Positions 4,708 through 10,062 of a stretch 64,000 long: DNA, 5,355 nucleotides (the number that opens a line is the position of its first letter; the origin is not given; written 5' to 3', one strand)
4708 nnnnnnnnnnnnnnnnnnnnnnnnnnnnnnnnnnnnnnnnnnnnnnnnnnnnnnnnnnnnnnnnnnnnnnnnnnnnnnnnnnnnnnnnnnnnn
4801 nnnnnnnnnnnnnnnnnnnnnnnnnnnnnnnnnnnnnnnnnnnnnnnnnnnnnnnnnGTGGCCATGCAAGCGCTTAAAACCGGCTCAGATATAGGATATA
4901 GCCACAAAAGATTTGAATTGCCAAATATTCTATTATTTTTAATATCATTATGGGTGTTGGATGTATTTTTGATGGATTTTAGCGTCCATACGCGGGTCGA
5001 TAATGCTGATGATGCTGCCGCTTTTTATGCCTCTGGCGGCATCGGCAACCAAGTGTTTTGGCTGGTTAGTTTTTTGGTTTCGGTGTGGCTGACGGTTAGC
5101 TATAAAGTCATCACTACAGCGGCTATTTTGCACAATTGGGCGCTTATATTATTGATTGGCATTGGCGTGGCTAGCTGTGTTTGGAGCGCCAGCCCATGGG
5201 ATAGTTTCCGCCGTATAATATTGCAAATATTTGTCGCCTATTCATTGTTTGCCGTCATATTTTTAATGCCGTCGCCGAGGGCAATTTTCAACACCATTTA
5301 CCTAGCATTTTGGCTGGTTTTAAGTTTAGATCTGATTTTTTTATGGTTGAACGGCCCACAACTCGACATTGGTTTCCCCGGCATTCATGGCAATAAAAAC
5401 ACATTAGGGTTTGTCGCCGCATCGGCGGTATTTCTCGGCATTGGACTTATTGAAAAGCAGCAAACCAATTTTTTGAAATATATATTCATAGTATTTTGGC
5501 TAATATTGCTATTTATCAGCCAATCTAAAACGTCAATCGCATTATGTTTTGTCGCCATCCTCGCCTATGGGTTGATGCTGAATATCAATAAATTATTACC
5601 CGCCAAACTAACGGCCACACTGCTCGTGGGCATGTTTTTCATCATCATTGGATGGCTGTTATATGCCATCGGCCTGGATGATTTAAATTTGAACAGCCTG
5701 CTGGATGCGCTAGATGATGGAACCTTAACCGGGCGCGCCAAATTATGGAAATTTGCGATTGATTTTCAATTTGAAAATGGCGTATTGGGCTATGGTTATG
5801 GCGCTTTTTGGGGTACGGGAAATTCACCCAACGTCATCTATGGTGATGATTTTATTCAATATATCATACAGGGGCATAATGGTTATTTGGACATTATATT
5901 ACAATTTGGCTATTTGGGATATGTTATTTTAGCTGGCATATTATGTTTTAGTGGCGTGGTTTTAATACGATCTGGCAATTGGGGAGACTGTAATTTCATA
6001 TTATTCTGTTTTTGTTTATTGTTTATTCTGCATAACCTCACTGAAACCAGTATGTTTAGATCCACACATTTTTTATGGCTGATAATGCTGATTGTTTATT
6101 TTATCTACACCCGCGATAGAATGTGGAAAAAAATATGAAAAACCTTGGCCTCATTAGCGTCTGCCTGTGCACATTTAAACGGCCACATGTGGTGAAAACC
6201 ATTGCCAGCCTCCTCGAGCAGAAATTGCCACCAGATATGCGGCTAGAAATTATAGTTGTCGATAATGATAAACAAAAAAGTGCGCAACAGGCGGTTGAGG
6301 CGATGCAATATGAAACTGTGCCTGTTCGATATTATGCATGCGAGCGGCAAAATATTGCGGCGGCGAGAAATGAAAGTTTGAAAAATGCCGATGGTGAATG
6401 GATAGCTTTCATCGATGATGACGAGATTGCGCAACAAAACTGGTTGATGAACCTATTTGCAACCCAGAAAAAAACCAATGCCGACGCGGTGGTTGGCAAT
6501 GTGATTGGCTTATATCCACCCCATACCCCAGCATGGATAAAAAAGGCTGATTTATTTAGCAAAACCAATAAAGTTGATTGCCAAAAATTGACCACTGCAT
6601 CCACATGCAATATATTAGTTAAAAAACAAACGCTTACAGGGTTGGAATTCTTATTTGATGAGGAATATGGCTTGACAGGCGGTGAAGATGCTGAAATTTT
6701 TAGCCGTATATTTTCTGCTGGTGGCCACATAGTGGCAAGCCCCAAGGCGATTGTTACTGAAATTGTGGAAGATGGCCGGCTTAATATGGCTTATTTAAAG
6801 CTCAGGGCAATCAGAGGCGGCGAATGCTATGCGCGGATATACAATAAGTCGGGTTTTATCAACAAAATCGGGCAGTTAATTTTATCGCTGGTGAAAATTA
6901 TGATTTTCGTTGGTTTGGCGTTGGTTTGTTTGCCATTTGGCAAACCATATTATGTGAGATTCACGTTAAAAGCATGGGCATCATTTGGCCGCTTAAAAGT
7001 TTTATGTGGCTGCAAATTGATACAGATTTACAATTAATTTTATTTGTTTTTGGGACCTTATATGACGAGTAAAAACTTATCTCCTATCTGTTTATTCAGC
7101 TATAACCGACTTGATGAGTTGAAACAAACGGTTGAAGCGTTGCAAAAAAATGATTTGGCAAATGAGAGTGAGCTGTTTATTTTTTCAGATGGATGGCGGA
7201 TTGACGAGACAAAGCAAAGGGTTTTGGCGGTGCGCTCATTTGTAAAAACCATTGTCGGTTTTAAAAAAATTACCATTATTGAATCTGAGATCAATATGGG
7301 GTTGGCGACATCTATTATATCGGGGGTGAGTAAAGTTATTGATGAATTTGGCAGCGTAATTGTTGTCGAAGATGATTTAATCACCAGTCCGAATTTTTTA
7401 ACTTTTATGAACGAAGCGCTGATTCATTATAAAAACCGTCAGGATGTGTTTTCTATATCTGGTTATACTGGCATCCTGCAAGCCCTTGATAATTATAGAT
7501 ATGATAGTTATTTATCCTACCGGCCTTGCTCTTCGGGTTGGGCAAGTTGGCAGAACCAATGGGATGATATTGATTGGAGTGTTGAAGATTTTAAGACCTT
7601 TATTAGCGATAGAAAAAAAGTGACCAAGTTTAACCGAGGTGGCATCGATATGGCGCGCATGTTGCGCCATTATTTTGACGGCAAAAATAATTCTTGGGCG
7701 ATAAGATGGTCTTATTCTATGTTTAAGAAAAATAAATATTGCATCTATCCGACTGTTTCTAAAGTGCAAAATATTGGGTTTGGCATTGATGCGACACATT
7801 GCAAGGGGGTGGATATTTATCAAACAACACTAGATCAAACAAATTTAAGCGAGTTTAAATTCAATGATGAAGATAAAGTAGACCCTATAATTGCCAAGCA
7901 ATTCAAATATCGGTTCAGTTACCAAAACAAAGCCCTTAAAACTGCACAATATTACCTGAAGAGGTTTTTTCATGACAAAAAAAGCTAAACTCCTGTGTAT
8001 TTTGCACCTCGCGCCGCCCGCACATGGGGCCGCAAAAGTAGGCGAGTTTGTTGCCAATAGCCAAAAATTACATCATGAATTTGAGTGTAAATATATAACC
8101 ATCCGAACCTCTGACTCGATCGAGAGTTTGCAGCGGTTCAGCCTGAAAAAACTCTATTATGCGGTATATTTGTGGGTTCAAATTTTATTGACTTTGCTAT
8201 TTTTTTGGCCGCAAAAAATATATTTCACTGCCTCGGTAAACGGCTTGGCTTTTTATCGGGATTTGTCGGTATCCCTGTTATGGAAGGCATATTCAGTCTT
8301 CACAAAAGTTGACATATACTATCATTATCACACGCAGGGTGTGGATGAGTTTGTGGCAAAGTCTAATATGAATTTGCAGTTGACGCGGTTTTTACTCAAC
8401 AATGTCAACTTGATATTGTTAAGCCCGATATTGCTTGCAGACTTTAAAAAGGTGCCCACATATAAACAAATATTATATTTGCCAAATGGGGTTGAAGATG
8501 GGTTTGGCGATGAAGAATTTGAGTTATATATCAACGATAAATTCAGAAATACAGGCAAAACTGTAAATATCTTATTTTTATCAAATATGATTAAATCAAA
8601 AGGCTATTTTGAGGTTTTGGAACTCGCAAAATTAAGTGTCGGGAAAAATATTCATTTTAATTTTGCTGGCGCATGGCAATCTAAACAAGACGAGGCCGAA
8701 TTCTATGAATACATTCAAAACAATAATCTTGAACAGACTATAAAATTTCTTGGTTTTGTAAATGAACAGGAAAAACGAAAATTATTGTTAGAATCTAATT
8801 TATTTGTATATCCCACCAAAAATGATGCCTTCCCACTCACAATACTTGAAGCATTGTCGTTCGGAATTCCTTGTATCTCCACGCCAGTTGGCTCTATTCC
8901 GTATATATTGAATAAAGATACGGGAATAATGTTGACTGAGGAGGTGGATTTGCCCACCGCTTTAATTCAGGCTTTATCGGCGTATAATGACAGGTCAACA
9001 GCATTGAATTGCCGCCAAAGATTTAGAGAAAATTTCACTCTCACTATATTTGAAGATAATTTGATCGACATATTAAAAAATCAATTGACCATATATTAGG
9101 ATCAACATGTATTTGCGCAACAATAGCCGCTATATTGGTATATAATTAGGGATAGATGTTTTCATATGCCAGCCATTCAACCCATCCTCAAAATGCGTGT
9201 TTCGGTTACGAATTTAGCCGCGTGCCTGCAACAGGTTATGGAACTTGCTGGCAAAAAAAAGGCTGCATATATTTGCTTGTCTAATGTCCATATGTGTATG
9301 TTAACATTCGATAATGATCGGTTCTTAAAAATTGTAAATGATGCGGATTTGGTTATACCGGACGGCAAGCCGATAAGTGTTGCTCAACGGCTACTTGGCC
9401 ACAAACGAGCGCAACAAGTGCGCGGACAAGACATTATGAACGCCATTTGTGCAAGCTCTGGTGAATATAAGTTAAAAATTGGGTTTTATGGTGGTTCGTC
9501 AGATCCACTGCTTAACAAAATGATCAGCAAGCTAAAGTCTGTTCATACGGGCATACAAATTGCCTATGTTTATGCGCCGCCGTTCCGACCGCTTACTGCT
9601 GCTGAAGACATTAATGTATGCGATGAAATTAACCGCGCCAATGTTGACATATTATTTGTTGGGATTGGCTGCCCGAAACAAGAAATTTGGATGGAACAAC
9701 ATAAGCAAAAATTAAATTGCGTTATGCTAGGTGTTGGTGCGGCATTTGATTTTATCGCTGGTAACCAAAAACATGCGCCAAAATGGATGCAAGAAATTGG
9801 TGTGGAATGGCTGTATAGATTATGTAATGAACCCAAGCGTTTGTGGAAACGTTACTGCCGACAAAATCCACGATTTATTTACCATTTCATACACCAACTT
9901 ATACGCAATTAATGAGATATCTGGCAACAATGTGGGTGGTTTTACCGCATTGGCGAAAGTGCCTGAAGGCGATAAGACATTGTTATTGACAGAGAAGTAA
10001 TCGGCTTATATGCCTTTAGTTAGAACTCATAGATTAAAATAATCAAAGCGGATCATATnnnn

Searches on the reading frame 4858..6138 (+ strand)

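Call 6: search_protein_families(library=pfam, proteins=[window:4858-6138:+], max_evalue=0.01)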
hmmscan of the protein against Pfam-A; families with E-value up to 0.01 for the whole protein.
window:4858-6138:+ (426 aa): 1 family
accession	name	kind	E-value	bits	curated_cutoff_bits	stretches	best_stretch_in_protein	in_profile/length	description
PF04932.20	Wzy_C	-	1.6e-12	47.9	31.7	1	210-358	2-148/149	O-Antigen ligase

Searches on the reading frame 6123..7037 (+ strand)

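Call 6: search_protein_families(library=pfam, proteins=[window:6123-7037:+], max_evalue=0.01)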
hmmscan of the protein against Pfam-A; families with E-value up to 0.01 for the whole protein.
window:6123-7037:+ (304 aa): 3 families
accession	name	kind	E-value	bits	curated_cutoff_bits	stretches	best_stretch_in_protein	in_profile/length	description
PF00535.33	Glycos_transf_2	-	2.6e-23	83.2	23.3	1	12-169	1-162/168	Glycosyl transferase family 2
PF13641.12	Glyco_tranf_2_3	-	1.1e-09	39.2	27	1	11-214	3-212/230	Glycosyltransferase like family 2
PF10111.15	Glyco_tranf_2_2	-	3.2e-07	30.5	27.3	1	19-203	11-206/276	Glycosyltransferase like family 2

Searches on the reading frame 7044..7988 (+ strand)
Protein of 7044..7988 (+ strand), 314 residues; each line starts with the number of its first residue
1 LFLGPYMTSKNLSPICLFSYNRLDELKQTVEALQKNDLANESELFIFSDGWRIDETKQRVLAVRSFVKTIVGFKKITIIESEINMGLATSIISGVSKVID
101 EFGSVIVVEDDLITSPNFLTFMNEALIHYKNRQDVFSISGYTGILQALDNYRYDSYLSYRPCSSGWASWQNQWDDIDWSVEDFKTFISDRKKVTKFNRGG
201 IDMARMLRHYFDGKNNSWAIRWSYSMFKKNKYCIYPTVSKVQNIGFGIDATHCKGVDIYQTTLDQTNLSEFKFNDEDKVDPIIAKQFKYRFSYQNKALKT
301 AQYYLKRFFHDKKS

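Call 6: search_protein_families(library=pfam, proteins=[window:7044-7988:+], max_evalue=0.01)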
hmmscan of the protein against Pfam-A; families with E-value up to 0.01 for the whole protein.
window:7044-7988:+ (314 aa): 2 families
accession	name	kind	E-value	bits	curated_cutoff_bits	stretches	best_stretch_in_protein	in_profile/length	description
PF00535.33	Glycos_transf_2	-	6.6e-07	29.8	23.3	1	16-127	3-104/168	Glycosyl transferase family 2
PF03071.21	GNT-I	-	0.00071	18.9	25.4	1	10-176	92-269/434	GNT-I family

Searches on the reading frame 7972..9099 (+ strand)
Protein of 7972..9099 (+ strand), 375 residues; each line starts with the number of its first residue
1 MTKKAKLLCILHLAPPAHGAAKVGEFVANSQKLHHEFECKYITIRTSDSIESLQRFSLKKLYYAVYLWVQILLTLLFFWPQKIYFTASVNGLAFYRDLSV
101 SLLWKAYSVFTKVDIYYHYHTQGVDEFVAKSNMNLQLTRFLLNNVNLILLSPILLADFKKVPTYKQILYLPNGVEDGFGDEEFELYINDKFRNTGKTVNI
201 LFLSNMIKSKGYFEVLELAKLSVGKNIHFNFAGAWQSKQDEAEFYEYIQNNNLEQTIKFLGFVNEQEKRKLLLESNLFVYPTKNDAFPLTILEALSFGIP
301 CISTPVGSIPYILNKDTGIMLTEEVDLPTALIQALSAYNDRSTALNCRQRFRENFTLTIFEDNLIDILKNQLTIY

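Call 4: search_protein_families(library=pfam, proteins=[window:7972-9099:+], max_evalue=0.01)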
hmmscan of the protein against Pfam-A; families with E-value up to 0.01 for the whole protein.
window:7972-9099:+ (375 aa): 3 families
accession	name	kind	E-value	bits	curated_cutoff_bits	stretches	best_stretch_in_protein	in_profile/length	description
PF00534.26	Glycos_transf_1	-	3.5e-22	79.2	26.4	1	195-331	13-148/172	Glycosyl transferases group 1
PF13692.12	Glyco_trans_1_4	-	3.8e-19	69.8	27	1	199-336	3-137/142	Glycosyl transferases group 1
PF20706.3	GT4-conflict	-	0.0012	18.3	26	1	227-302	233-309/385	Family 4 Glycosyltransferase in conflict systems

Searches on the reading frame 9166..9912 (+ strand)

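Call 4: search_protein_families(library=pfam, proteins=[window:9166-9912:+], max_evalue=0.01)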
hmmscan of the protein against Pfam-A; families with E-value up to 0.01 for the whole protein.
window:9166-9912:+ (248 aa): 1 family
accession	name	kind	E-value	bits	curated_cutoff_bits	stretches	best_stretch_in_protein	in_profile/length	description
PF03808.19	Glyco_tran_WecG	-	8e-57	192.1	27.4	1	60-230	1-168/168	Glycosyl transferase WecG/TagA/CpsF family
